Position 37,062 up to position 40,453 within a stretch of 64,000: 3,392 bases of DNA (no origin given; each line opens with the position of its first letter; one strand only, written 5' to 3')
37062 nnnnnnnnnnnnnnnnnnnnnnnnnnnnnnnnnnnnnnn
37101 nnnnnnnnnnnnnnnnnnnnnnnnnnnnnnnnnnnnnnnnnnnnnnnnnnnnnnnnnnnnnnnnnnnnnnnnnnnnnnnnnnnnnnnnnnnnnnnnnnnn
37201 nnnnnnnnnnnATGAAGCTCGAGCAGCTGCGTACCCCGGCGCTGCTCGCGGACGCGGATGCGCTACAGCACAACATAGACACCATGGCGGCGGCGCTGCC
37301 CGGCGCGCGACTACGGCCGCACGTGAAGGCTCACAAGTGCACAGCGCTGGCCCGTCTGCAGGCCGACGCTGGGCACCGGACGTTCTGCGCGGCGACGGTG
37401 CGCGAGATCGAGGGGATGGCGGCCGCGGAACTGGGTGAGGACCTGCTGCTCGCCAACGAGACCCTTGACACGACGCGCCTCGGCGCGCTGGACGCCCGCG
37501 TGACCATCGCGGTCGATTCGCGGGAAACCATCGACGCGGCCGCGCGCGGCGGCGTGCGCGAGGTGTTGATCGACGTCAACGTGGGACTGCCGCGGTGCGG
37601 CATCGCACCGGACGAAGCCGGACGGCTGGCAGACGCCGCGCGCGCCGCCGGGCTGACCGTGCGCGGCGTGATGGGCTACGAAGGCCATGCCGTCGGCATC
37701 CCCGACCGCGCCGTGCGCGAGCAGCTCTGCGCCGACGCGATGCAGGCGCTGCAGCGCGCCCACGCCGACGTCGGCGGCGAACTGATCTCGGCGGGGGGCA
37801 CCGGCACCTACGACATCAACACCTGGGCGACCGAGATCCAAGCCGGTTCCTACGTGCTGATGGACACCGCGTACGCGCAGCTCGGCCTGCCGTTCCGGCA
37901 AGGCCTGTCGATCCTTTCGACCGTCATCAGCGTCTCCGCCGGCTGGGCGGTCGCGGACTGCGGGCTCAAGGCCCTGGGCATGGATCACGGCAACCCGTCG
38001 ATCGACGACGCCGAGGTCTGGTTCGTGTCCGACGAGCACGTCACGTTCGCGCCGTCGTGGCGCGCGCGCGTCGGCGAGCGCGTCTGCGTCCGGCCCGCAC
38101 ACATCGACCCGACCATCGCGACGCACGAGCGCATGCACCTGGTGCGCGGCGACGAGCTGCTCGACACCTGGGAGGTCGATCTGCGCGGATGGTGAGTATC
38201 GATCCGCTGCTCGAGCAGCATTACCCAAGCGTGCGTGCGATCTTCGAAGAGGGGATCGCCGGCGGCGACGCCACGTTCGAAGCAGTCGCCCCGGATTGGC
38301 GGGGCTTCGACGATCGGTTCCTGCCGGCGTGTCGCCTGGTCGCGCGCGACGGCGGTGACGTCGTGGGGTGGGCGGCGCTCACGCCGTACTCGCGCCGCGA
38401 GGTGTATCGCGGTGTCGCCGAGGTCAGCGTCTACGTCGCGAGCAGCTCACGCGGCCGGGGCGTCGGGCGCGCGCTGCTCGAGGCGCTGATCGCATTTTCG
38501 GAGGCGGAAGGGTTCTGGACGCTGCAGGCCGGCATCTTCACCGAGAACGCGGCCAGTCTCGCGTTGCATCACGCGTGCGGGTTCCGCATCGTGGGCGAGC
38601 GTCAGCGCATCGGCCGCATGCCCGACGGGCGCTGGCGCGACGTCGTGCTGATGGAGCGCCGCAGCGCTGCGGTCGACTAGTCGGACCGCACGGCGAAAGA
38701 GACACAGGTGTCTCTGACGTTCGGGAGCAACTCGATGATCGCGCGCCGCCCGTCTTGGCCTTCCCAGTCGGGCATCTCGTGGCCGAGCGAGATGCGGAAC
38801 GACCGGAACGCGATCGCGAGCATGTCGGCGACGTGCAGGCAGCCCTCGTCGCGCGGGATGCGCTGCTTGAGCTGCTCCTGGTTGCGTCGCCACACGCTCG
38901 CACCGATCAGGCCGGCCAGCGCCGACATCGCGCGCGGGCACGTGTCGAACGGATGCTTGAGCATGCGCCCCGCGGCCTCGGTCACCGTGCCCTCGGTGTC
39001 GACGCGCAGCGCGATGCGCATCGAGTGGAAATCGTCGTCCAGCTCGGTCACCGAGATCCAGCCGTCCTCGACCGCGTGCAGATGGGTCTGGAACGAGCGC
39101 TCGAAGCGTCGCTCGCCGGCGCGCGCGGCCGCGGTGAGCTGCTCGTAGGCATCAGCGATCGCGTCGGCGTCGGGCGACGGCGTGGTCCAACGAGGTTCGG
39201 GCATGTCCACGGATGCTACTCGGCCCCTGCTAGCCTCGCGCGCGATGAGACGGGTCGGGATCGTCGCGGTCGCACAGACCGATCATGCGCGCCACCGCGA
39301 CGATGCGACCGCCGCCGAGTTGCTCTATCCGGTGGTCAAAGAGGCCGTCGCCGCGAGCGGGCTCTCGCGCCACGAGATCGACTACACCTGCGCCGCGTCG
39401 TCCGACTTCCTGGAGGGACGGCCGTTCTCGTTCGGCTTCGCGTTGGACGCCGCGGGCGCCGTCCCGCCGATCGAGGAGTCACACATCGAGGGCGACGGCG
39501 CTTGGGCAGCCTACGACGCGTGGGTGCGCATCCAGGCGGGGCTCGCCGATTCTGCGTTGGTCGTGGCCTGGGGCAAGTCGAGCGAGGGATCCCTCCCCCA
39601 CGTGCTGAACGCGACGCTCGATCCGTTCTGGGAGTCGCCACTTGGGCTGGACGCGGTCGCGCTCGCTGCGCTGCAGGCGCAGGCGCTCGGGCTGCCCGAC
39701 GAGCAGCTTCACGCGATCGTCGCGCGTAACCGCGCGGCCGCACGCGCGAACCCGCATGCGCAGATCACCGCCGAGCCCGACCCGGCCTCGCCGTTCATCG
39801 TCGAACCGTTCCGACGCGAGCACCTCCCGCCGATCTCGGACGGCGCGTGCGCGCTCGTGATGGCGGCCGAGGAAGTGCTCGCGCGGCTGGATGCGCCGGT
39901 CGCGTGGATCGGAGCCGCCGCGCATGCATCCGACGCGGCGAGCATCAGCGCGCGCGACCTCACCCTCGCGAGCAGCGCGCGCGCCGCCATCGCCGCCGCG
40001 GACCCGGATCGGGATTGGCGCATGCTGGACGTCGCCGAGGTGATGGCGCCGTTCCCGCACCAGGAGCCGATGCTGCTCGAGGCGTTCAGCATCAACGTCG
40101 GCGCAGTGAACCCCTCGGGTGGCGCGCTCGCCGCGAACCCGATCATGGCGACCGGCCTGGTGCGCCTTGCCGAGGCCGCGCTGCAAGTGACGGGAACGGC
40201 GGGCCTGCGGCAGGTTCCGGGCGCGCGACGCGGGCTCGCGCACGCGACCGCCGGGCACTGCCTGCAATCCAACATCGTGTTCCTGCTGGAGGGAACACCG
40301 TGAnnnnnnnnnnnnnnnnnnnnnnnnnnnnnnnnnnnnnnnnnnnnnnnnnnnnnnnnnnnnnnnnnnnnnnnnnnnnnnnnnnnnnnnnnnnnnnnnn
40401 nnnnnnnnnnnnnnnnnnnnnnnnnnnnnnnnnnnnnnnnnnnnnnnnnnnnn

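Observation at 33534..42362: Repeated thiolase-like plus DUF35 modules with ACADs and P450s: a steroid/terpenoid-type side-chain degradation island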

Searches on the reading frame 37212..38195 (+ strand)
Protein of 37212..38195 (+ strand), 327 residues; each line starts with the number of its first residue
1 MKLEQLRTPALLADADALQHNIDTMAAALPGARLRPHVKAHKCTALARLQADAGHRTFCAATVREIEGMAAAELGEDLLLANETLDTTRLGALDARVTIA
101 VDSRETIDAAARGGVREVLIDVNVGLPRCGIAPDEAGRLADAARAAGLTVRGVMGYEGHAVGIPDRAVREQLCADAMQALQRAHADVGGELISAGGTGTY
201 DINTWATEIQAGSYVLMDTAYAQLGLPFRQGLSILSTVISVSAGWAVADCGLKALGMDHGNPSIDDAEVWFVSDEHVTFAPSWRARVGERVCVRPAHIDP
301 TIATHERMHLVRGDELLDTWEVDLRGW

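Call 5: search_protein_families(library=pfam, proteins=[window:37212-38195:+], max_evalue=0.01)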
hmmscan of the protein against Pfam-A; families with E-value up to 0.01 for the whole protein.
window:37212-38195:+ (327 aa): 2 families
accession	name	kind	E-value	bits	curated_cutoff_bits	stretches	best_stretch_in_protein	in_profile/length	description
PF01168.26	Ala_racemase_N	-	3.3e-23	83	24.1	1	14-215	2-215/220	Alanine racemase, N-terminal domain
PF14031.13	D-ser_dehydrat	-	1.6e-10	41.9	22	1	232-311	2-97/97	Putative serine dehydratase domain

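Call 49: find_related_loci(query=window:37212-38195:+, collection=metagenome_contigs, flank=10000)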
Query window:37212-38195:+ (327 aa) in metagenome_contigs; peptide patterns used: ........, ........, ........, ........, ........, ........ (x = any residue, [..] = any of these).
600 stretches matched a pattern (row limit reached: there are more); 573 encode a relative of the query (tblastn E <= 1e-3); the best 80 are kept; 80 distinct loci.
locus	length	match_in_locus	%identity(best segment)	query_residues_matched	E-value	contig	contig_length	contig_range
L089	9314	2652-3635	73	1-327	2e-160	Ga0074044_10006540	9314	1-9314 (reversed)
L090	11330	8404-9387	73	1-327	8e-159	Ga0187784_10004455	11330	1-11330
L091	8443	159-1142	72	1-327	5e-157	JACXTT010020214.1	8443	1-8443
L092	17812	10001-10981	72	1-327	5e-157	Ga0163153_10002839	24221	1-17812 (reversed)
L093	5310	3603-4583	72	1-327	3e-158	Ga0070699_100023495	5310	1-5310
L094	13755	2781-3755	72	1-324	8e-156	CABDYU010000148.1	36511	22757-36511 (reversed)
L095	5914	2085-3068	71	2-327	1e-156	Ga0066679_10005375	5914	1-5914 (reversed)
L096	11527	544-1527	72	1-327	1e-155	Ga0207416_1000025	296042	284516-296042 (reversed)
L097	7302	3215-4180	74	6-327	7e-155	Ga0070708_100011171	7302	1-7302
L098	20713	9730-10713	70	2-327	1e-154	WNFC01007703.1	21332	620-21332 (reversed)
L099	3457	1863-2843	74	1-327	5e-161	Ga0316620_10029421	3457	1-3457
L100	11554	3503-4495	72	1-327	5e-154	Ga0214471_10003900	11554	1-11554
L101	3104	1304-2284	72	1-327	5e-161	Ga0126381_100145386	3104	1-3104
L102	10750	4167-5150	70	2-327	1e-152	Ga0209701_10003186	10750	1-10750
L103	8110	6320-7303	69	2-327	3e-152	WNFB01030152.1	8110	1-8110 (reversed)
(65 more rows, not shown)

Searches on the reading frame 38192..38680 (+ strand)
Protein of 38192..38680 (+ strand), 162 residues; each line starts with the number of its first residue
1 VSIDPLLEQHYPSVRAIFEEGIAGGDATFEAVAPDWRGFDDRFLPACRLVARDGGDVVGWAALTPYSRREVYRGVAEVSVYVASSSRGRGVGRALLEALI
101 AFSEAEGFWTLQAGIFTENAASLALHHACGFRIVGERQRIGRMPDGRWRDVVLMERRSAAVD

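Call 5: search_protein_families(library=pfam, proteins=[window:38192-38680:+], max_evalue=0.01)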
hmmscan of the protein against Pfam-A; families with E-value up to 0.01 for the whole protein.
window:38192-38680:+ (162 aa): 5 families
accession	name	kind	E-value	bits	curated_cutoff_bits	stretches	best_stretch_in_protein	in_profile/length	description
PF00583.31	Acetyltransf_1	-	1.2e-15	58.3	20.7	1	44-131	31-116/116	Acetyltransferase (GNAT) family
PF13508.13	Acetyltransf_7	-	2.9e-11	44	27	1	49-132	6-83/84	Acetyltransferase (GNAT) domain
PF13420.13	Acetyltransf_4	-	3.9e-10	40.4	24.3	1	54-150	57-152/155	Acetyltransferase (GNAT) domain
PF13302.13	Acetyltransf_3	-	1.4e-07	32.7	25.4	1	49-132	58-138/138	Acetyltransferase (GNAT) domain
PF13673.13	Acetyltransf_10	-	0.0005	20.5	23.6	1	49-139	34-115/128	Acetyltransferase (GNAT) domain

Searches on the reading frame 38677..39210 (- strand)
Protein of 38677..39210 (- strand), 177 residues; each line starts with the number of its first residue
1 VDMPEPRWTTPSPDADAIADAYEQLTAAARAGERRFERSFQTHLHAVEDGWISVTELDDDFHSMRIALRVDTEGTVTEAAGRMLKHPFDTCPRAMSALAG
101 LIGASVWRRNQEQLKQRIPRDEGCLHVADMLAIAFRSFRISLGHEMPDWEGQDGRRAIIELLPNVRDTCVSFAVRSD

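Call 5: search_protein_families(library=pfam, proteins=[window:38677-39210:-], max_evalue=0.01)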
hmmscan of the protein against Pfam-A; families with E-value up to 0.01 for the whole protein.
window:38677-39210:- (177 aa): 1 family
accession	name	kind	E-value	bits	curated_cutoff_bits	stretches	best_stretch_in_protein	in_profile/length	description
PF11136.13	DUF2889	-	3.7e-13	50.2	25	1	58-132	41-115/123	Protein of unknown function (DUF2889)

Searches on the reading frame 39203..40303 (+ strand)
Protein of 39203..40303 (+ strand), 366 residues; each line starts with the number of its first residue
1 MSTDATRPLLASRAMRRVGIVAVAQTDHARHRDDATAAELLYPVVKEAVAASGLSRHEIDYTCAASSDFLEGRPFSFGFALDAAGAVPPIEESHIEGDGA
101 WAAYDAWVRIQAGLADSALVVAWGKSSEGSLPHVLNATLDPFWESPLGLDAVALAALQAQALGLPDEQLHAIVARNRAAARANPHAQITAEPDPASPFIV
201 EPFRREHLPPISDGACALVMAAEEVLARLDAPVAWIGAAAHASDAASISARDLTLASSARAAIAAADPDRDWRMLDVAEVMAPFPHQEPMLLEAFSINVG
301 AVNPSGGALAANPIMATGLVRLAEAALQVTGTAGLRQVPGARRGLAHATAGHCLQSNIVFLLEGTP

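Call 5: search_protein_families(library=pfam, proteins=[window:39203-40303:+], max_evalue=0.01)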
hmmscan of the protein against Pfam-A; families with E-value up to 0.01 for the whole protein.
window:39203-40303:+ (366 aa): 1 family
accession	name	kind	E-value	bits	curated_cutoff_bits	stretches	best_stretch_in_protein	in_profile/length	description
PF22691.2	Thiolase_C_1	-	1.8e-09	37.9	28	1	301-358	82-139/144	Thiolase C-terminal domain-like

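Call 12: search_solved_structures(query=window:39203-40303:+, max_evalue=0.01)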
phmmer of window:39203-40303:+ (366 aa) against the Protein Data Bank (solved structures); distinct sequences matched with E-value up to 0.01: 6.
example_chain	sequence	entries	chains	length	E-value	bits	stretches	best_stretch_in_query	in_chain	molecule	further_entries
4yzo_A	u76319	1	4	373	7.6e-17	65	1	39-359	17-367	Putative acyl-CoA acyltransferase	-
7yvy_A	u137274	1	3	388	3.4e-10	43.1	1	15-351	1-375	Acetyl-CoA acetyltransferase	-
6hsj_A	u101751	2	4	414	1.3e-08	38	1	301-348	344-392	SCP2-thiolase (type-1)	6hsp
6hrv_A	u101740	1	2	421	1.4e-08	37.9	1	301-348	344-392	SCP2-thiolase (type-1)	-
6esq_A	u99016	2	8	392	4.2e-06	29.7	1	15-281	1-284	acetoacetyl-CoA thiolase | Acetyl-CoA acetyltransferase thiolase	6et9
7pxp_C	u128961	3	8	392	7.2e-05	25.6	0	159-239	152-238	Benzoylsuccinyl-CoA thiolase subunit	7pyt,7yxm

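Call 16: search_protein_families(library=ncbifam, proteins=[window:39203-40303:+], max_evalue=0.00001)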
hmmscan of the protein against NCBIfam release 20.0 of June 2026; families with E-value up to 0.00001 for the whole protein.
window:39203-40303:+ (366 aa): 16 families
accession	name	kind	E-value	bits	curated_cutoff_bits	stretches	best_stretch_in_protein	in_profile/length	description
NF005924.0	PRK07937.1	subfamily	1.1e-100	337.5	419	1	15-365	2-352/353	lipid-transfer protein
NF006180.0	PRK08313.1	subfamily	3.1e-45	154.7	514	2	15-295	3-298/389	thiolase domain-containing protein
NF004721.0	PRK06065.1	equivalog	2.2e-28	99.3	455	1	16-297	10-307/393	thiolase domain-containing protein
NF004722.0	PRK06066.1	equivalog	4.3e-26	91.8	516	1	15-351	3-372/385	thiolase domain-containing protein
NF004720.0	PRK06064.1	subfamily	5.7e-26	91.2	420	1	15-294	1-297/389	thiolase domain-containing protein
NF005704.0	PRK07516.1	subfamily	3.5e-19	69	412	1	17-280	3-285/389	thiolase domain-containing protein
NF009228.0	PRK12578.1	subfamily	1.3e-16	60.3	485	1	15-290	2-294/387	thiolase domain-containing protein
NF004811.0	PRK06158.1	subfamily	2.6e-16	59.6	421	1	17-266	9-265/384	acetyl-CoA acetyltransferase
NF004982.0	PRK06365.1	equivalog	2e-14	53.5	695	1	12-247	12-264/430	thiolase domain-containing protein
NF053570.1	AcCoTHIOL_METTL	equivalog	6.8e-14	51.5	600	1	15-353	1-373/385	acetyl-CoA acetyltransferase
NF006102.0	PRK08256.1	subfamily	6.9e-14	51.7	436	1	302-348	331-378/394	lipid-transfer protein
NF004936.0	PRK06289.1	equivalog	1.9e-12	46.7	375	1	297-362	333-401/405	acetyl-CoA acetyltransferase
NF004715.0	PRK06059.1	equivalog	6e-10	38.7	424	0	43-253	29-256/399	lipid-transfer protein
NF004810.0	PRK06157.1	equivalog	6.8e-10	38.6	403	0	13-242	4-248/400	acetyl-CoA acetyltransferase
NF006010.0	PRK08142.1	subfamily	3.6e-08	32.6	462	1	22-265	10-264/388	thiolase domain-containing protein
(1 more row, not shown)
